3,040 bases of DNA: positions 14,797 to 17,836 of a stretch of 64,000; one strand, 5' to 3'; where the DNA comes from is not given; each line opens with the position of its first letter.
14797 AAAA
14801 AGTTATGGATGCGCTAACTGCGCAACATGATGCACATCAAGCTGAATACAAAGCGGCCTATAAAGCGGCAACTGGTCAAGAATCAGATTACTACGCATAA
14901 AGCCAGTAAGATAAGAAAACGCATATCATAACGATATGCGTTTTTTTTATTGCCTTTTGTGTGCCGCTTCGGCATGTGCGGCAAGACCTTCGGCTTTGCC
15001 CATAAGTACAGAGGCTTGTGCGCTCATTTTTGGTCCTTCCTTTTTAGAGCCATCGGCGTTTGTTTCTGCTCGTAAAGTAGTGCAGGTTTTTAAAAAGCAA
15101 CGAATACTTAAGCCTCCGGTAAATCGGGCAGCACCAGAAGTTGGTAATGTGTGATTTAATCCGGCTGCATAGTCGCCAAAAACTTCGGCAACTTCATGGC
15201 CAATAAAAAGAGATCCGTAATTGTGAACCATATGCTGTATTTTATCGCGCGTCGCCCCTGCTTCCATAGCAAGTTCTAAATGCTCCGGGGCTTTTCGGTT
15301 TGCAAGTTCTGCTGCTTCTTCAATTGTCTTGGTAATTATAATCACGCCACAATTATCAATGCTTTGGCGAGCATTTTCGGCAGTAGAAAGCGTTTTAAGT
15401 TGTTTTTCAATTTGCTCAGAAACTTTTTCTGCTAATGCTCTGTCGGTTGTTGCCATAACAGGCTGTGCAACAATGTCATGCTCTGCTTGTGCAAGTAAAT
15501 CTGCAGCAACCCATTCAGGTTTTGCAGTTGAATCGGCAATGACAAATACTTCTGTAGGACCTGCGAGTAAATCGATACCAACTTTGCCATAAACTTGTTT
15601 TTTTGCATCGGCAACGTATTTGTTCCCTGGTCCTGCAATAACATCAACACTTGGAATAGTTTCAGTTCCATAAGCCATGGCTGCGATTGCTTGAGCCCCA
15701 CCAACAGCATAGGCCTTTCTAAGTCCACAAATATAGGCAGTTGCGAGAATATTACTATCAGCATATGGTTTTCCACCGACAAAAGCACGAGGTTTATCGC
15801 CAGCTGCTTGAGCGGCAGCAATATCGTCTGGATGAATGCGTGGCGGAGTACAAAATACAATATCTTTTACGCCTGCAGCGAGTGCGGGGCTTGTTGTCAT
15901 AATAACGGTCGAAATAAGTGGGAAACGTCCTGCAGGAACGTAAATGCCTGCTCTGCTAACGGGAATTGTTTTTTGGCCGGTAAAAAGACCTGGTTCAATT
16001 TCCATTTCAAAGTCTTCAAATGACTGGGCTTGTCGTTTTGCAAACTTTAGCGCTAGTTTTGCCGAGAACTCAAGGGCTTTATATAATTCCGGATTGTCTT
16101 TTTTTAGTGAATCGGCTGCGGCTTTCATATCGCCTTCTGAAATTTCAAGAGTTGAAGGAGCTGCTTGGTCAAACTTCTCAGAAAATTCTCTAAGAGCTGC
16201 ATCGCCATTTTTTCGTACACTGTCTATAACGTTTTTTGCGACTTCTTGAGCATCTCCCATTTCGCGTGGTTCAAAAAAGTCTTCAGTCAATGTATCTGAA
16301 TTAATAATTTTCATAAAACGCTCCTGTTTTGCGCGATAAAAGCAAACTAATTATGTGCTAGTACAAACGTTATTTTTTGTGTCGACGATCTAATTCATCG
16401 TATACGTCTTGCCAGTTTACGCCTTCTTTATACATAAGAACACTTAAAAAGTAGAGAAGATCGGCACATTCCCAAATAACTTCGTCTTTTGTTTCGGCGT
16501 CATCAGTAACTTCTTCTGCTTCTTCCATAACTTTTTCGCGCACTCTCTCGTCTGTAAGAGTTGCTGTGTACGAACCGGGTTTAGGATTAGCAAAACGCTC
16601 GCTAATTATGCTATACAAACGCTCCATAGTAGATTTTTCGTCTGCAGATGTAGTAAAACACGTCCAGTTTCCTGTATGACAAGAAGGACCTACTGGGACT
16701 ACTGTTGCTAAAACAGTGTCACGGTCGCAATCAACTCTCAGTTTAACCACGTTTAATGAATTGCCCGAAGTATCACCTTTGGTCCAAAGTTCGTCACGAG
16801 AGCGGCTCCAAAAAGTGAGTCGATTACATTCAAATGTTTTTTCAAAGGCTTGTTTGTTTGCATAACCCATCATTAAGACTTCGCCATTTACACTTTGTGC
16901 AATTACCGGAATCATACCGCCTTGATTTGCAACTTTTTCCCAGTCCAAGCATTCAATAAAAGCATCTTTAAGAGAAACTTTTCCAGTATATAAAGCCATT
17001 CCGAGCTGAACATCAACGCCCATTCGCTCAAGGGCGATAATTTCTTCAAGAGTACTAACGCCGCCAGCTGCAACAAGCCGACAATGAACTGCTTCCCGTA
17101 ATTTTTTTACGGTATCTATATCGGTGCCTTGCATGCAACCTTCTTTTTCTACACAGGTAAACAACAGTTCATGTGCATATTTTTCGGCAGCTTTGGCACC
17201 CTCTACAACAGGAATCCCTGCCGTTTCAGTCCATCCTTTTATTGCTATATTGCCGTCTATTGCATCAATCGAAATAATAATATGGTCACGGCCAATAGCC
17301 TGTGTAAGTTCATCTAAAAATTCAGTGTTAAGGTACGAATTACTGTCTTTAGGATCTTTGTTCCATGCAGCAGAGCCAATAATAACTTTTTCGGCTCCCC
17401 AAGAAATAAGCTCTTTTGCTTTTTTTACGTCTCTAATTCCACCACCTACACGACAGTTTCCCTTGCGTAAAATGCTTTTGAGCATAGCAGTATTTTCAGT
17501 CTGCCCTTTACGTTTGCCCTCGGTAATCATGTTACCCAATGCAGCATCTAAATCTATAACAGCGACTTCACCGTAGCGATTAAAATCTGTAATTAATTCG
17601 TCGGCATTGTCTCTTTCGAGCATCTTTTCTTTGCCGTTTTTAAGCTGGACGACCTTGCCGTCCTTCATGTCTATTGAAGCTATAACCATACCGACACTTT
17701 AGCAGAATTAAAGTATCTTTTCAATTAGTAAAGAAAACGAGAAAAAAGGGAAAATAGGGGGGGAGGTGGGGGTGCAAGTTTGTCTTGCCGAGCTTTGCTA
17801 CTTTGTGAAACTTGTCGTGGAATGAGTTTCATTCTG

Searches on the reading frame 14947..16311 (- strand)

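Call 61: search_protein_families(library=pfam, proteins=[window:14947-16311:-], max_evalue=0.00001)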
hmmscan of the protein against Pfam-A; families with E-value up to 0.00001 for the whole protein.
window:14947-16311:- (454 aa): 1 family
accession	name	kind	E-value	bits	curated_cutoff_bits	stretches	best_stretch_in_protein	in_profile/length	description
PF00815.25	Histidinol_dh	-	1.1e-131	440.1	27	2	185-453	152-410/411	Histidinol dehydrogenase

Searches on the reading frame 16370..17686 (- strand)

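Call 61: search_protein_families(library=pfam, proteins=[window:16370-17686:-], max_evalue=0.00001)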
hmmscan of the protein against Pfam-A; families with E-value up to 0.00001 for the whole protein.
window:16370-17686:- (438 aa): 3 families
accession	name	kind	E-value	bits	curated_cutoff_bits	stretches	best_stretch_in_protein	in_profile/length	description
PF00977.27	His_biosynth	-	7e-44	150.4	23.6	1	1-237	2-227/228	Histidine biosynthesis protein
PF01502.23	PRA-CH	-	3.8e-30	104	27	1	272-345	1-74/74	Phosphoribosyl-AMP cyclohydrolase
PF01503.22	PRA-PH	-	6.8e-19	68.5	21.3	1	355-436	2-86/86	Phosphoribosyl-ATP pyrophosphohydrolase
